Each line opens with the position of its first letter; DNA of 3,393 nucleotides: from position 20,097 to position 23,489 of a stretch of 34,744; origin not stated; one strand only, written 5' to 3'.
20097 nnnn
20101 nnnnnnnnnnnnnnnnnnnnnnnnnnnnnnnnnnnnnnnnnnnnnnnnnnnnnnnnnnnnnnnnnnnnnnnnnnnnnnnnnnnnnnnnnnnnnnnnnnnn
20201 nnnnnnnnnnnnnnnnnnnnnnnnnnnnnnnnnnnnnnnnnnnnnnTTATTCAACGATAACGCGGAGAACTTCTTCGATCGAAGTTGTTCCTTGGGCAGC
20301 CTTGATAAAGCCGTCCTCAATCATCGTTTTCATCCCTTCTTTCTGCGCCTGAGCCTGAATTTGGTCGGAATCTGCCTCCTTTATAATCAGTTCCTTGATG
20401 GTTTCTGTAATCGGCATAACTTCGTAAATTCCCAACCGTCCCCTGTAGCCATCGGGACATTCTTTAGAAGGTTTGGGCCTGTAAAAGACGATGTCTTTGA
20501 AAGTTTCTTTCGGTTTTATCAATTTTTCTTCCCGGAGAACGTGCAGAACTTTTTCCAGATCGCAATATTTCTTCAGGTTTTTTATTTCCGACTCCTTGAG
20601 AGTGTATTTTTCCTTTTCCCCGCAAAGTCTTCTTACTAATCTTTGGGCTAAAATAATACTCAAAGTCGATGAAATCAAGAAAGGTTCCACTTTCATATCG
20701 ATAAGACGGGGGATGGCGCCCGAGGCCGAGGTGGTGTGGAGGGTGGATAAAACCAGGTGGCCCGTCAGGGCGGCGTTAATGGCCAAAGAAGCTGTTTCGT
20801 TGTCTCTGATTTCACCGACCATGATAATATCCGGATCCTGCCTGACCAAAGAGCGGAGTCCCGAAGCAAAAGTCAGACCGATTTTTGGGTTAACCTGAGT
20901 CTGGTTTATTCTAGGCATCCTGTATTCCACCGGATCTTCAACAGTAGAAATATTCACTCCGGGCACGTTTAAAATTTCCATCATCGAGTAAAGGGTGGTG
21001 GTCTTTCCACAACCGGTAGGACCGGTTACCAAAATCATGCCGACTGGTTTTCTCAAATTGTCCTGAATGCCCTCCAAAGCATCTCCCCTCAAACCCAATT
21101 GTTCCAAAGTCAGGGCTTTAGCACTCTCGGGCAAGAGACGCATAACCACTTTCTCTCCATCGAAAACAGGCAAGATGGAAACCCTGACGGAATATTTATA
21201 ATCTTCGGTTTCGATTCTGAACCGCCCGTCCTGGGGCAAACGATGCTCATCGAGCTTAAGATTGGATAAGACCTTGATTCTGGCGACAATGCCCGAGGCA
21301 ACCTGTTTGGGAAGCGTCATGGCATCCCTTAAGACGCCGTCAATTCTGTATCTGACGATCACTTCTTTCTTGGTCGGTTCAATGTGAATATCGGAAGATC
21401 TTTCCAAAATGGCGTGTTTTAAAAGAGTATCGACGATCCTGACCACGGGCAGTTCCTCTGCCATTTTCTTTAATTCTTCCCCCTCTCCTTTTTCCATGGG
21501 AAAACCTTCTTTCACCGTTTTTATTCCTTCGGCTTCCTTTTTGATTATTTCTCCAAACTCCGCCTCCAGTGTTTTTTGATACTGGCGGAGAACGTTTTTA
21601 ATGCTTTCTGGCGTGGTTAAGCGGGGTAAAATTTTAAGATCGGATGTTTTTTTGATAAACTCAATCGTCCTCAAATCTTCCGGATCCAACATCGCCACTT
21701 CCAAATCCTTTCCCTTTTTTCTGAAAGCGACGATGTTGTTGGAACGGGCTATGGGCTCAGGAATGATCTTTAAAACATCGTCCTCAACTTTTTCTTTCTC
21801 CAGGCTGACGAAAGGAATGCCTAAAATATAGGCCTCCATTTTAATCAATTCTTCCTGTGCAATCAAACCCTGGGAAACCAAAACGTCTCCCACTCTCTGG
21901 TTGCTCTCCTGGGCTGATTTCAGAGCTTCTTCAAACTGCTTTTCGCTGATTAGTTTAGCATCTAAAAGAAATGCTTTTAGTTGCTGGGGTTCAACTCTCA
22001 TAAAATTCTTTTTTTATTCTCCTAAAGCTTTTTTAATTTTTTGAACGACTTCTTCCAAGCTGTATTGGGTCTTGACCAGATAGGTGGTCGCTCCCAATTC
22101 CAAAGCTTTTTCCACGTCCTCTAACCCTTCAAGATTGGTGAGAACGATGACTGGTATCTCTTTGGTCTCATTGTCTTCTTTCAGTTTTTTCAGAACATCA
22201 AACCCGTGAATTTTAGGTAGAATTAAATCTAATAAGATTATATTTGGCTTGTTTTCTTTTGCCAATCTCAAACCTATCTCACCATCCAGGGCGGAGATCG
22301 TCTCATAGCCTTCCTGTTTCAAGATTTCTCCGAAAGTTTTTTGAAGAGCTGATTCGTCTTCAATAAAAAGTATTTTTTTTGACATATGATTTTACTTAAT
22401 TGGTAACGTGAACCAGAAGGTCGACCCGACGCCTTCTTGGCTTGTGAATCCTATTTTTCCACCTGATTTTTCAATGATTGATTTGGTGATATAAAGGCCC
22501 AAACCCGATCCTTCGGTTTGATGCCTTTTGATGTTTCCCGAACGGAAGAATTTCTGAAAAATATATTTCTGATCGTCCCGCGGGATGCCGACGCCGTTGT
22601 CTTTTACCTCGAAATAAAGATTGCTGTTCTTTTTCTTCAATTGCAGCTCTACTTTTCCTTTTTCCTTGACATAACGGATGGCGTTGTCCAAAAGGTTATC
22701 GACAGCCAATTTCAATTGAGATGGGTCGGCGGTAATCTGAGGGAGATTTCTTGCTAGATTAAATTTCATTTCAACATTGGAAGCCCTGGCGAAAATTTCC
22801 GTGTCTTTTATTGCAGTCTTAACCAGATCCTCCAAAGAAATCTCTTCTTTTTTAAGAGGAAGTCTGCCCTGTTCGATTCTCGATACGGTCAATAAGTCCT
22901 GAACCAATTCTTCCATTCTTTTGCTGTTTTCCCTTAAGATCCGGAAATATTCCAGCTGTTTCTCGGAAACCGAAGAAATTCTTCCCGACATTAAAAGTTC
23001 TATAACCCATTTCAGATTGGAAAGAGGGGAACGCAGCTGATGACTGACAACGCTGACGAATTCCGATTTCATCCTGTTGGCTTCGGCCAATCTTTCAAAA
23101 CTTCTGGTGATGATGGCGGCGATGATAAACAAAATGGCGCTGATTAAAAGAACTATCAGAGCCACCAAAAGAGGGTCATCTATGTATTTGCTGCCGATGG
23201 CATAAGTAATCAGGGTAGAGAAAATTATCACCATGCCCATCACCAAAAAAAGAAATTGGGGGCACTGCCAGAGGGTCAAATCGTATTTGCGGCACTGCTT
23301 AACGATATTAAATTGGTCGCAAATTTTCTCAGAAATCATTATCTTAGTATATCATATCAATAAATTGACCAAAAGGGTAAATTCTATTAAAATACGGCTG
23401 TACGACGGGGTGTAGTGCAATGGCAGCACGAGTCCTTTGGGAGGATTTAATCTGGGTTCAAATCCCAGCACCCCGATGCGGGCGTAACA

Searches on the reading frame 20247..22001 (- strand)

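Call 7: search_protein_families(library=pfam, proteins=[window:20247-22001:-], max_evalue=0.001)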
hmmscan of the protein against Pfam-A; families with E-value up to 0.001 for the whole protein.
window:20247-22001:- (584 aa): 3 families
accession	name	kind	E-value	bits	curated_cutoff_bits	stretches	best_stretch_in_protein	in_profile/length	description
PF00437.27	T2SSE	-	1.2e-125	419.4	24.9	1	182-580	4-370/370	Type II/IV secretion system protein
PF05157.20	MshEN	-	6e-15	55.4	23.1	1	60-146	1-88/90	MshEN domain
PF03215.21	Rad17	-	3.2e-05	24.4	23.8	0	319-369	44-91/186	Rad17 P-loop domain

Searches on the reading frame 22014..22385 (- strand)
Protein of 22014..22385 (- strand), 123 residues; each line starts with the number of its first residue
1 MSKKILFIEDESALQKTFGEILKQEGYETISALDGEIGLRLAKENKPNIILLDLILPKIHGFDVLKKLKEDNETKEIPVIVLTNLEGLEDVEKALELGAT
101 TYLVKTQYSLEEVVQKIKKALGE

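Call 7: search_protein_families(library=pfam, proteins=[window:22014-22385:-], max_evalue=0.001)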
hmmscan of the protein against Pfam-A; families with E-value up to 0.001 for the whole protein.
window:22014-22385:- (123 aa): 1 family
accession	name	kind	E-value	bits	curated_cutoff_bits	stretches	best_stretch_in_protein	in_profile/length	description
PF00072.30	Response_reg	-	2e-23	83.1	30.2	1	5-117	1-110/111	Response regulator receiver domain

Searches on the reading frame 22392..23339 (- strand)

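Call 7: search_protein_families(library=pfam, proteins=[window:22392-23339:-], max_evalue=0.001)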
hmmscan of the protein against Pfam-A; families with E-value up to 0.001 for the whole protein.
window:22392-23339:- (315 aa): 4 families
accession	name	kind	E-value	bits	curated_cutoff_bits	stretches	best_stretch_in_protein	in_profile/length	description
PF02518.31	HATPase_c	-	2.6e-29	102.3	26.4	1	205-314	2-109/111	Histidine kinase-, DNA gyrase B-, and HSP90-like ATPase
PF00512.31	HisKA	-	2.8e-16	59.8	26.9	1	90-158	1-66/66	His Kinase A (phospho-acceptor) domain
PF13581.12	HATPase_c_2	-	4e-05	24.1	27.4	1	207-290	30-110/127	Histidine kinase-like ATPase domain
PF14501.12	HATPase_c_5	-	6.1e-05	23.3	22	1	210-303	7-93/102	GHKL domain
